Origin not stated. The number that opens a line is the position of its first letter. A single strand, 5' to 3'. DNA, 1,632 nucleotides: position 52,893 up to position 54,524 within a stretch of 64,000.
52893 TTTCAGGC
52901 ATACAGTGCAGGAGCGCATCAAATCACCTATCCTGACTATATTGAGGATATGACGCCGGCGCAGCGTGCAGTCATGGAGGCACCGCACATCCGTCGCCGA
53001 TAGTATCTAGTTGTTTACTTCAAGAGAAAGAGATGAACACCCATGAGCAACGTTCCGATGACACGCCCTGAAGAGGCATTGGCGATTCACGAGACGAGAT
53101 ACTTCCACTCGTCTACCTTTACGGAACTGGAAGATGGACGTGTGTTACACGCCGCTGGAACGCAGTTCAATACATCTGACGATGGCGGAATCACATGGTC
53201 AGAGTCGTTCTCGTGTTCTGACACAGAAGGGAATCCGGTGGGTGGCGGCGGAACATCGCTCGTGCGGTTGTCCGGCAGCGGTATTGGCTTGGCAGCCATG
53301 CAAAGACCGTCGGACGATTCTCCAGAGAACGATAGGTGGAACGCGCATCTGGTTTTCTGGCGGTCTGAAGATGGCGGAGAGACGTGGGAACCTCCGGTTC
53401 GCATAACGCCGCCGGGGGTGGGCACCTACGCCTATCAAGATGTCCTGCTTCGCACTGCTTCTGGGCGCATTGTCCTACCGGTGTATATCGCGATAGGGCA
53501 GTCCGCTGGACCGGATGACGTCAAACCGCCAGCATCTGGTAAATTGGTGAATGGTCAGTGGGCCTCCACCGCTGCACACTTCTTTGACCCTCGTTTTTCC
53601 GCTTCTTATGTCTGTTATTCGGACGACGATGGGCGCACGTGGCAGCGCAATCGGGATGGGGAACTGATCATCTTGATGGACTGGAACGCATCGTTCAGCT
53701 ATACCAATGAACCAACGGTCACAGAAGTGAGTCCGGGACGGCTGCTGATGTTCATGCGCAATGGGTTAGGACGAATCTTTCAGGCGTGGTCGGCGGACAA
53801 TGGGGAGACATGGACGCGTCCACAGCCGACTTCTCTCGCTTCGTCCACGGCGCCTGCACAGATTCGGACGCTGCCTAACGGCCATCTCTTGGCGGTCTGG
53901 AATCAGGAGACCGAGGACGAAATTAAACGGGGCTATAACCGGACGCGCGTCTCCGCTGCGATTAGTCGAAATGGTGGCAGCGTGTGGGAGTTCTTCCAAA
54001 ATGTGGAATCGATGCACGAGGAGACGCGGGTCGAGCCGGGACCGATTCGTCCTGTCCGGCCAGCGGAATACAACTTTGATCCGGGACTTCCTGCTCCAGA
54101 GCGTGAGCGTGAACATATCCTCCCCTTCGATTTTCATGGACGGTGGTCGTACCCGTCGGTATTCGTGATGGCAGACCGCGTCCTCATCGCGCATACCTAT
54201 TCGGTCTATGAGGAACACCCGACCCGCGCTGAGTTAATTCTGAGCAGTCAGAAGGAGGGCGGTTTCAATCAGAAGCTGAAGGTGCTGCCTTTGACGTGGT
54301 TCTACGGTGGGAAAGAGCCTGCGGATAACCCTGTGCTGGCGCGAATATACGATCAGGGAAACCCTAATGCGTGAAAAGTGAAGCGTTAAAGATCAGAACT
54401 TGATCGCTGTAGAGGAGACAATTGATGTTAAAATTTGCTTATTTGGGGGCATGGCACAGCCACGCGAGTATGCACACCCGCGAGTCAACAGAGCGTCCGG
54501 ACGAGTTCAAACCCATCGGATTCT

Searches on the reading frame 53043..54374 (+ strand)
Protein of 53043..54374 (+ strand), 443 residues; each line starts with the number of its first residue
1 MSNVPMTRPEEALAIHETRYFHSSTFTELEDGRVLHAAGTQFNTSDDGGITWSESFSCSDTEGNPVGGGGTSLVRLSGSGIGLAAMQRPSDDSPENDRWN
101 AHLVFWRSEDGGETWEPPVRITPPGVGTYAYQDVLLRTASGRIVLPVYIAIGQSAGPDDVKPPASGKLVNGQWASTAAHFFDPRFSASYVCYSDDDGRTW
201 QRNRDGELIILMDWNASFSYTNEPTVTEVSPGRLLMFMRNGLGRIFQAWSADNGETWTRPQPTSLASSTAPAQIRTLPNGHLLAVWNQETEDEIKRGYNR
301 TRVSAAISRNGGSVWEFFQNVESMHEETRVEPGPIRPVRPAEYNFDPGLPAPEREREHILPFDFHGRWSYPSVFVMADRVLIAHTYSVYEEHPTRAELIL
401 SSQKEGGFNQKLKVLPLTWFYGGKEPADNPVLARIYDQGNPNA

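Call 3: search_protein_families(library=pfam, proteins=[window:53043-54374:+], max_evalue=0.01)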
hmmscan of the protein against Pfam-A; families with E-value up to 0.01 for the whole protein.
window:53043-54374:+ (443 aa): 5 families
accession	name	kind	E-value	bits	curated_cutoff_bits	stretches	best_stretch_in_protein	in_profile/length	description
PF13088.12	BNR_2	-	2.9e-28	99.5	31.4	1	99-378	77-272/277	BNR repeat-like domain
PF02012.26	BNR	-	6e-10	38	27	0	44-53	2-11/12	BNR/Asp-box repeat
PF13859.12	BNR_3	-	3.5e-05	23.8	27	1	39-259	29-212/308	BNR repeat-like domain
PF24316.1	Tli3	-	0.0016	19.2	27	0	187-201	83-97/129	T6SS Tli3 immunity protein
PF15902.12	Sortilin-Vps10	-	0.005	16.1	33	0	190-319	3-113/446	Sortilin, neurotensin receptor 3,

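Call 9: search_protein_families(library=ncbifam, proteins=[window:53043-54374:+], max_evalue=0.001)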
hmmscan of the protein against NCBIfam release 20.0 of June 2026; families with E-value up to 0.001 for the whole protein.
window:53043-54374:+ (443 aa): 0 families

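Call 11: find_encoding_contigs(protein=window:53043-54374:+, flank=10000, max_places=6)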
Protein window:53043-54374:+ (443 aa): 2 contigs read that carry it; 1 place shown.
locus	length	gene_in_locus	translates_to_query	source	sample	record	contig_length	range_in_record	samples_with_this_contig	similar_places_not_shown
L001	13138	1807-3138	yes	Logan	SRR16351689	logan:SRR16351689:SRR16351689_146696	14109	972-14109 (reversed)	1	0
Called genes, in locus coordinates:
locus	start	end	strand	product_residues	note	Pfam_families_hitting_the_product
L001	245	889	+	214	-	PF06283:ThuA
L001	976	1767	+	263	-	PF05721:PhyH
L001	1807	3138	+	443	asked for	PF02012:BNR (faint), PF13088:BNR_2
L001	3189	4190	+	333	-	PF01408:GFO_IDH_MocA, PF22725:GFO_IDH_MocA_C3, PF02894:GFO_IDH_MocA_C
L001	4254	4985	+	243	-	PF00702:Hydrolase, PF13419:HAD_2 (weak)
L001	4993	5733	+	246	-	PF04250:DUF429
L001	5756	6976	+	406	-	PF05721:PhyH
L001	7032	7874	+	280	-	PF04909:Amidohydro_2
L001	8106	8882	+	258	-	PF05721:PhyH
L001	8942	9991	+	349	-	PF13859:BNR_3 (weak), PF13088:BNR_2, PF02012:BNR (faint)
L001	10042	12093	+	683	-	PF00989:PAS, PF08448:PAS_4, PF13426:PAS_9, PF08447:PAS_3, PF00989:PAS, PF08447:PAS_3, PF08448:PAS_4, PF13426:PAS_9, +8 more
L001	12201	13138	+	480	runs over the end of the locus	PF00072:Response_reg, PF00158:Sigma54_activat, PF14532:Sigma54_activ_2, PF07728:AAA_5, PF25601:AAA_lid_14, PF02954:HTH_8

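Call 19: find_homologous_proteins(query=window:53043-54374:+)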
Query window:53043-54374:+ (443 aa): 637 proteins with E <= 0.001 among 8000 candidates; the best 120 are listed.
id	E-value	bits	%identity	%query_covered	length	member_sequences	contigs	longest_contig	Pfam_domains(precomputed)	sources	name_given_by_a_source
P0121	0.0e+0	1039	100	100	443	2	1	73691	PF02012.27,PF13088.13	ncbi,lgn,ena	-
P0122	1.8e-282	955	91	100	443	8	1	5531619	PF02012.27,PF13088.13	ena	-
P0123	2.7e-280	948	91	100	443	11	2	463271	PF02012.27,PF13088.13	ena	-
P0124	4.9e-280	947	91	100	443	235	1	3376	PF02012.27,PF13088.13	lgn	-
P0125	7.5e-267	904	85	100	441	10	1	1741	PF02012.27,PF13088.13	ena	-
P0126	5.6e-262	888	84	100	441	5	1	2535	PF02012.27,PF13088.13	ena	-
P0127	5.7e-262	888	83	100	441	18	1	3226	PF02012.27,PF13088.13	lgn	-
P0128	1.7e-260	883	84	100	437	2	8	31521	PF02012.27,PF13088.13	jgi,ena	jgi:hypothetical protein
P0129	5.3e-258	875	83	100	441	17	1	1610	PF02012.27,PF13088.13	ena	-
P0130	2.8e-255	866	83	98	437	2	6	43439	PF02012.27,PF13088.13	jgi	-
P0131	3.1e-255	865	83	100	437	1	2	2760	PF13859.13,PF02012.27,PF13088.13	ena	-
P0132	1.4e-250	850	81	100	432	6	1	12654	PF13859.13,PF02012.27,PF13088.13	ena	-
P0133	1.2e-248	844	81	100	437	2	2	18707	PF13859.13,PF02012.27,PF13088.13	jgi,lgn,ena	-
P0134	1.3e-248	844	80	100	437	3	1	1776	PF13088.13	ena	-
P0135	1.1e-245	834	80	100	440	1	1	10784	PF13859.13,PF02012.27,PF13088.13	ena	-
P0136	3.6e-245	832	79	100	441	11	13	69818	PF13859.13,PF02012.27,PF13088.13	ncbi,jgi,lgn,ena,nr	ncbi:TPA: exo-alpha-sialidase [Candidatus Poribacteria bacterium]|nr:exo-alpha-sialidase [Candidatus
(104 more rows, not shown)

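Call 22: find_related_loci(query=A3, collection=genome_contigs, flank=10000)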
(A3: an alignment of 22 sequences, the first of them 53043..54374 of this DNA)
Query A3 (443 aa) in genome_contigs; peptide patterns used: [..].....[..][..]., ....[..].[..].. (x = any residue, [..] = any of these).
599 stretches matched a pattern (row limit reached: there are more); 302 encode a relative of the query (tblastn E <= 1e-3); the best 80 are kept; 78 distinct loci.
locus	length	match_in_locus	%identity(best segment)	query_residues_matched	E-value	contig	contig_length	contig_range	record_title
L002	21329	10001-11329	91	1-443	0e+0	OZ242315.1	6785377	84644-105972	MAG: Candidatus Poribacteria bacterium isolate 55818b94-eea9-47de-9476-a843df335cd7 genome assembly, chromosome: 1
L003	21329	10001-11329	90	1-443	0e+0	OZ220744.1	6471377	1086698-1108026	MAG: Candidatus Poribacteria bacterium isolate 67f587a8-c379-43ee-8694-439c00dbce40 genome assembly, chromosome: 1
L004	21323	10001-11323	91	1-441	0e+0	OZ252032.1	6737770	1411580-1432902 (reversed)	MAG: Candidatus Poribacteria bacterium isolate aa3f26ad-70d9-470a-add4-ad97223fdacd genome assembly, chromosome: 1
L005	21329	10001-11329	91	1-443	0e+0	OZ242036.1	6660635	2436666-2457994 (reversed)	MAG: Candidatus Poribacteria bacterium isolate 54b3e0b4-8990-4cd1-959a-c9693763f33b genome assembly, chromosome: 1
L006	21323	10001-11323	88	1-441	0e+0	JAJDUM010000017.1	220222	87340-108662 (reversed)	MAG: Candidatus Poribacteria bacterium isolate jk18x1bzbins.78 k141_1483642, whole genome shotgun sequence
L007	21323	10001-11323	90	1-441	0e+0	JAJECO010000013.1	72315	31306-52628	MAG: Candidatus Poribacteria bacterium isolate jk18xAbins.25 k141_500047, whole genome shotgun sequence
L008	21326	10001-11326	83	1-441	0e+0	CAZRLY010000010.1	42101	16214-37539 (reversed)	MAG TPA_asm: uncultured bacterium isolate binchicken_co97_140 genome assembly, contig: NODE_3574_length_42101_cov_6.8257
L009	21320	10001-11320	77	1-441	0e+0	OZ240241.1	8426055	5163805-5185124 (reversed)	MAG: Candidatus Latescibacterota bacterium isolate 5029ecf2-d60f-4a19-a35b-269815a0a5cf genome assembly, chromosome: 1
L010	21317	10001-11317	74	1-441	0e+0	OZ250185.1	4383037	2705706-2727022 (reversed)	MAG: Chloroflexota bacterium isolate d215fe47-5bc5-444d-b53f-49c889911535 genome assembly, chromosome: 1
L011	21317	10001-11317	74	1-441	0e+0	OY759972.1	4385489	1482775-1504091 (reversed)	MAG: Chloroflexota bacterium isolate 55c93f92-7b64-48b2-973a-1fcfb2e6d712 genome assembly, chromosome: 1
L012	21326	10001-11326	73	1-441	0e+0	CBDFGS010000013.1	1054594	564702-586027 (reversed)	MAG: Dehalococcoidia bacterium isolate 59cce99e-a588-4de2-b07e-a8077d89f863 genome assembly, contig: contig_13, whole ge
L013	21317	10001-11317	74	1-441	0e+0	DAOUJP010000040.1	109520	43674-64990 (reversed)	MAG TPA_asm: Chloroflexota bacterium isolate S34_270 k113_1381077, whole genome shotgun sequence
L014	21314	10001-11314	70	1-441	0e+0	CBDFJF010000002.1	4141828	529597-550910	MAG: Candidatus Latescibacterota bacterium isolate 2442682d-f16a-428c-a5e0-e062f027b5fd genome assembly, contig: contig_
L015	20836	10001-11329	69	1-441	0e+0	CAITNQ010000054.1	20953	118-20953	MAG: uncultured Gemmatimonadetes bacterium isolate LaPlata_bin-0729 genome assembly, contig: bin-0729:054/561, whole gen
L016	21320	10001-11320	68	1-441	0e+0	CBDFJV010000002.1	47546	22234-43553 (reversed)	MAG: Dehalococcoidia bacterium isolate eb1c3f79-3afa-4cb5-ba0e-5793d67ed66f genome assembly, contig: contig_2, whole gen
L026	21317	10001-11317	63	1-441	0e+0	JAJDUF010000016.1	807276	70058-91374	MAG: Chloroflexota bacterium isolate jk18x1bzbins.67 k141_843839, whole genome shotgun sequence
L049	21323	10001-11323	89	1-441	0e+0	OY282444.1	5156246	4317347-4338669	MAG: uncultured Poribacteria bacterium genome assembly, chromosome: 1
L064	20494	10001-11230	33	1-421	1e-55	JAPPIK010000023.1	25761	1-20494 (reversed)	MAG: Candidatus Poribacteria bacterium isolate RHO2_bin_20 NODE_2633_length_25761_cov_35.574302, whole genome shotgun se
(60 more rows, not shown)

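Call 36: search_solved_structures(query=A3, max_evalue=0.01, show_alignments=2)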
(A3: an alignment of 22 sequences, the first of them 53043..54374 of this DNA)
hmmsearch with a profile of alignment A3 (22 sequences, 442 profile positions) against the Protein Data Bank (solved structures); distinct sequences matched with E-value up to 0.01: 66 (the best 60 are shown).
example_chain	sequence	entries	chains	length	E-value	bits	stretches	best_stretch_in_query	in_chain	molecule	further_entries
5kky_A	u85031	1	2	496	7.5e-14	54.8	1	154-260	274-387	Sialidase A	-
2ya4_A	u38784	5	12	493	7.7e-14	54.7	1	154-260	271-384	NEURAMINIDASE A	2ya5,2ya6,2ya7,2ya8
2bf6_A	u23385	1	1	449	1.2e-13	54.1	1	185-260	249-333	EXO-ALPHA-SIALIDASE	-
2vk5_A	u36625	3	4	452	1.3e-13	54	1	185-260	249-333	EXO-ALPHA-SIALIDASE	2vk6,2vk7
5tsp_A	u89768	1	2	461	1.3e-13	54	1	185-260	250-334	Sialidase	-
8u2a_A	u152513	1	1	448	1.9e-13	53.5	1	185-260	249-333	Exo-alpha-sialidase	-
8u5o_A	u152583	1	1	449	1.9e-13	53.5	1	185-260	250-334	Exo-alpha-sialidase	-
3h71_A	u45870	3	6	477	3.6e-13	52.5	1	156-260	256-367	Sialidase A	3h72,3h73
2w20_A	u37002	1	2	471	3.6e-13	52.5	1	156-260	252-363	SIALIDASE A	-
7a54_A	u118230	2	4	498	4.1e-13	52.4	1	156-260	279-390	Sialidase A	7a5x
2vvz_A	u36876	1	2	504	4.7e-13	52.2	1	156-260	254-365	SIALIDASE A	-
6qzh_A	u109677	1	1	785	7.1e-13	51.6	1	154-260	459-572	C-C chemokine receptor type 7,Sialidase A,C-C chemokine receptor type 7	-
8xve_R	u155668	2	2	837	1.1e-12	50.9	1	185-260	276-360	Exo-alpha-sialidase,Endothelin receptor type B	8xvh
9k6l_R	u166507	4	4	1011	1.5e-12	50.5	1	154-260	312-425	exo-alpha-sialidase,Taste receptor type 2 member 16,LgBiT | Fusion protein 1,exo-alpha-sialidase,Taste receptor type 2 member 16,Fusion protein 2,exo- | Fusion 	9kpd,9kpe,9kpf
8xql_R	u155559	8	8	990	1.8e-12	50.2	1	185-260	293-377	Exo-alpha-sialidase,Taste receptor type 2 member 14,LgBiT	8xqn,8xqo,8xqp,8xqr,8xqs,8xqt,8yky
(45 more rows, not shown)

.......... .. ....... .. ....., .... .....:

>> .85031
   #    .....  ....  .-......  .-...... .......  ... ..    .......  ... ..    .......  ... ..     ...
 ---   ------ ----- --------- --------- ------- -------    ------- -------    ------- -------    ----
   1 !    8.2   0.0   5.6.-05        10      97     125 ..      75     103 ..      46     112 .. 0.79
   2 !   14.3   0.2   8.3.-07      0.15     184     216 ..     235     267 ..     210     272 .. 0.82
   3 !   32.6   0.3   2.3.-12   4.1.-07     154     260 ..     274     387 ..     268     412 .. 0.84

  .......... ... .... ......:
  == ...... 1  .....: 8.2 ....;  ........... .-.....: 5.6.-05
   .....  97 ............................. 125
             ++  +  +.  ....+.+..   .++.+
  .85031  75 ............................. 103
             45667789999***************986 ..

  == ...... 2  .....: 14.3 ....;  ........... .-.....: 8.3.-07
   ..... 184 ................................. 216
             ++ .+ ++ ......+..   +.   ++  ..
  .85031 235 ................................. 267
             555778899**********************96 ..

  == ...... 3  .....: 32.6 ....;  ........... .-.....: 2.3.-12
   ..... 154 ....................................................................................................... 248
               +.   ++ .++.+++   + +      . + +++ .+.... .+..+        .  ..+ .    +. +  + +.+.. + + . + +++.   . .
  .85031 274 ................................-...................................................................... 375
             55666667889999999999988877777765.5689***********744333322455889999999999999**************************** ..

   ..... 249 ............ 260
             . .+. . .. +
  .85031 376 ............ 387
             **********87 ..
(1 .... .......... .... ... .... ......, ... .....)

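Call 55: search_protein_families(library=pfam, proteins=[L049:8557-9870:+, L003:9146-9898:+], max_evalue=0.001)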
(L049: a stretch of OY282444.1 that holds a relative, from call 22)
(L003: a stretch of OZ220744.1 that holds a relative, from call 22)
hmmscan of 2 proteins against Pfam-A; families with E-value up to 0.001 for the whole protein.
L049:8557-9870:+ (437 aa): 3 families
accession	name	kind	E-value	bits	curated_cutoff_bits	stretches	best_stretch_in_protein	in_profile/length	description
PF07282.18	Cas12f1-like_TNB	-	2.1e-21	76.3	26.3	1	325-388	1-60/60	Cas12f1-like, TNB domain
PF01385.25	OrfB_IS605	-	2.2e-10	41.2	30.5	1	187-306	3-119/120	Probable transposase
PF22126.3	C2c1_RuvC-like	-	0.00024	21.4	27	0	293-354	33-98/179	C2c1 CRISPR-Cas endonuclease, RuvC-like domain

L003:9146-9898:+ (250 aa): 1 family
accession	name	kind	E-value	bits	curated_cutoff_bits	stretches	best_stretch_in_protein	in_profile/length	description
PF05685.18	Uma2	-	8.4e-30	103.9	27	1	45-217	2-172/172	Putative restriction endonuclease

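Call 62: predict_structure(alignment_id=A3)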
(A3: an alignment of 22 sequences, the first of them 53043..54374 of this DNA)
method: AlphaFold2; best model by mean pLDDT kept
length: 443 residues; sequences in the alignment: 22
mean_pLDDT: 81.6   pTM: 0.85
mean pLDDT of the five models: 81.6, 77.0, 75.6, 72.1, 64.5
residues with pLDDT >= 90: 184; 70-90: 159; 50-70: 84; < 50: 16
segments of 3 or more residues with pLDDT < 50: 432-443
pLDDT, mean of each block of 10 residues (from residue 1): 65 92 92 95 97 97 94 95 88 59 94 95 85 93 93 65 64 62 74 95 92 67 91 91 87 93 81 89 89 78 86 75 78 73 58 59 70 95 86 75 85 93 73 45 38
secondary structure, 60 per line:
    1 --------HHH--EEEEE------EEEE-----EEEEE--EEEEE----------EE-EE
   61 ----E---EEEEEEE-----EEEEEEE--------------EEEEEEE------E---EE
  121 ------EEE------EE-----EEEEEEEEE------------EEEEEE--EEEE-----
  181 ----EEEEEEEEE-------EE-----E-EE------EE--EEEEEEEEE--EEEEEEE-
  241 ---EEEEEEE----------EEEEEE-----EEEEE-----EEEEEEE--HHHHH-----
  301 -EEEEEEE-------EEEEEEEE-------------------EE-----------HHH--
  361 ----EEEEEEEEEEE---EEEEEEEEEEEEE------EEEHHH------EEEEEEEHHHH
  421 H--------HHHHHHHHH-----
elements in order: E14-18 E25-28 E34-38 E41-45 E69-75 E81-87 E102-108 E127-129 E143-151 E164-169 E172-175 E185-193 E222-230 E233-239 E244-250 E261-266 E272-276 E282-288 H291-295 E302-308 E316-323 E365-375 E379-391 E398-400 E410-416 H417-421 H430-438

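Call 65: fold_search(model_id=the predicted structure, library=pdb)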
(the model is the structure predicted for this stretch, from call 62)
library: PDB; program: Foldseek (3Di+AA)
matches with E <= 10: 1304; with E <= 0.001: 410
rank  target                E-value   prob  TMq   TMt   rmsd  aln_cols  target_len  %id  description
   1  5hx0_B                5.1e-14  1.00  0.50  0.60   8.3       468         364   17  Crystal structure of unknown function protein Dfer_1899 fromDyadobacter fermentans DSM 18053 (released 2016-02-17)
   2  4q6k_A                2.1e-13  1.00  0.54  0.46   5.6       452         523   15  Crystal structure of a putative neuraminidase (BACCAC_01090) from Bacteroides caccae ATCC 43185 at 1.90 A resolution ( (released 2014-10-01)
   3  4fj6_C                4.0e-13  1.00  0.51  0.44   8.0       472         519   16  Crystal structure of a glycoside hydrolase family 33, candidate sialidase (BDI_2946) from Parabacteroides distasonis A (released 2012-07-25)
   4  6mrv_A                4.7e-13  1.00  0.54  0.46   7.4       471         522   15  Sialidase26 co-crystallized with DANA (released 2019-10-02)
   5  5hx0_A                6.4e-13  1.00  0.52  0.61   8.3       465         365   17  Crystal structure of unknown function protein Dfer_1899 fromDyadobacter fermentans DSM 18053 (released 2016-02-17)
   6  6mrx_D                6.7e-13  1.00  0.54  0.46   6.6       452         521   15  Sialidase26 apo (released 2019-10-02)
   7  6mnj_A                6.7e-13  1.00  0.52  0.46   7.6       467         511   14  Hadza microbial sialidase Hz136 (released 2019-10-02)
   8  4fj6_D                1.0e-12  1.00  0.52  0.45   7.6       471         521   16  Crystal structure of a glycoside hydrolase family 33, candidate sialidase (BDI_2946) from Parabacteroides distasonis A (released 2012-07-25)
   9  6myv_C                1.4e-12  1.00  0.54  0.46   8.0       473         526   15  Sialidase26 co-crystallized with DANA-Gc (released 2019-10-02)
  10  4bbw                  1.5e-12  1.00  0.52  0.45   7.4       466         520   14  The crystal structure of Sialidase VPI 5482 (BTSA) from Bacteroides thetaiotaomicron (released 2013-08-14)
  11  4fj6_A                1.7e-12  1.00  0.51  0.44   8.3       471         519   16  Crystal structure of a glycoside hydrolase family 33, candidate sialidase (BDI_2946) from Parabacteroides distasonis A (released 2012-07-25)
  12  8ub5                  2.4e-12  1.00  0.52  0.62   6.9       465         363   14  The Apo NanH structure from Clostridium perfringens (released 2024-09-04)
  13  9dku_A                2.4e-12  1.00  0.51  0.61   7.2       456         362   14  NanH sialidase from C. perfringens in complex with Sialyl LacNAc (released 2025-09-17)
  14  4fj6_B                3.0e-12  1.00  0.50  0.43   8.5       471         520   16  Crystal structure of a glycoside hydrolase family 33, candidate sialidase (BDI_2946) from Parabacteroides distasonis A (released 2012-07-25)
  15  9db6_A                3.3e-12  1.00  0.54  0.47   5.8       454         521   15  Sialidase682 co-crystallized with inhibitor DANA (released 2025-07-02)
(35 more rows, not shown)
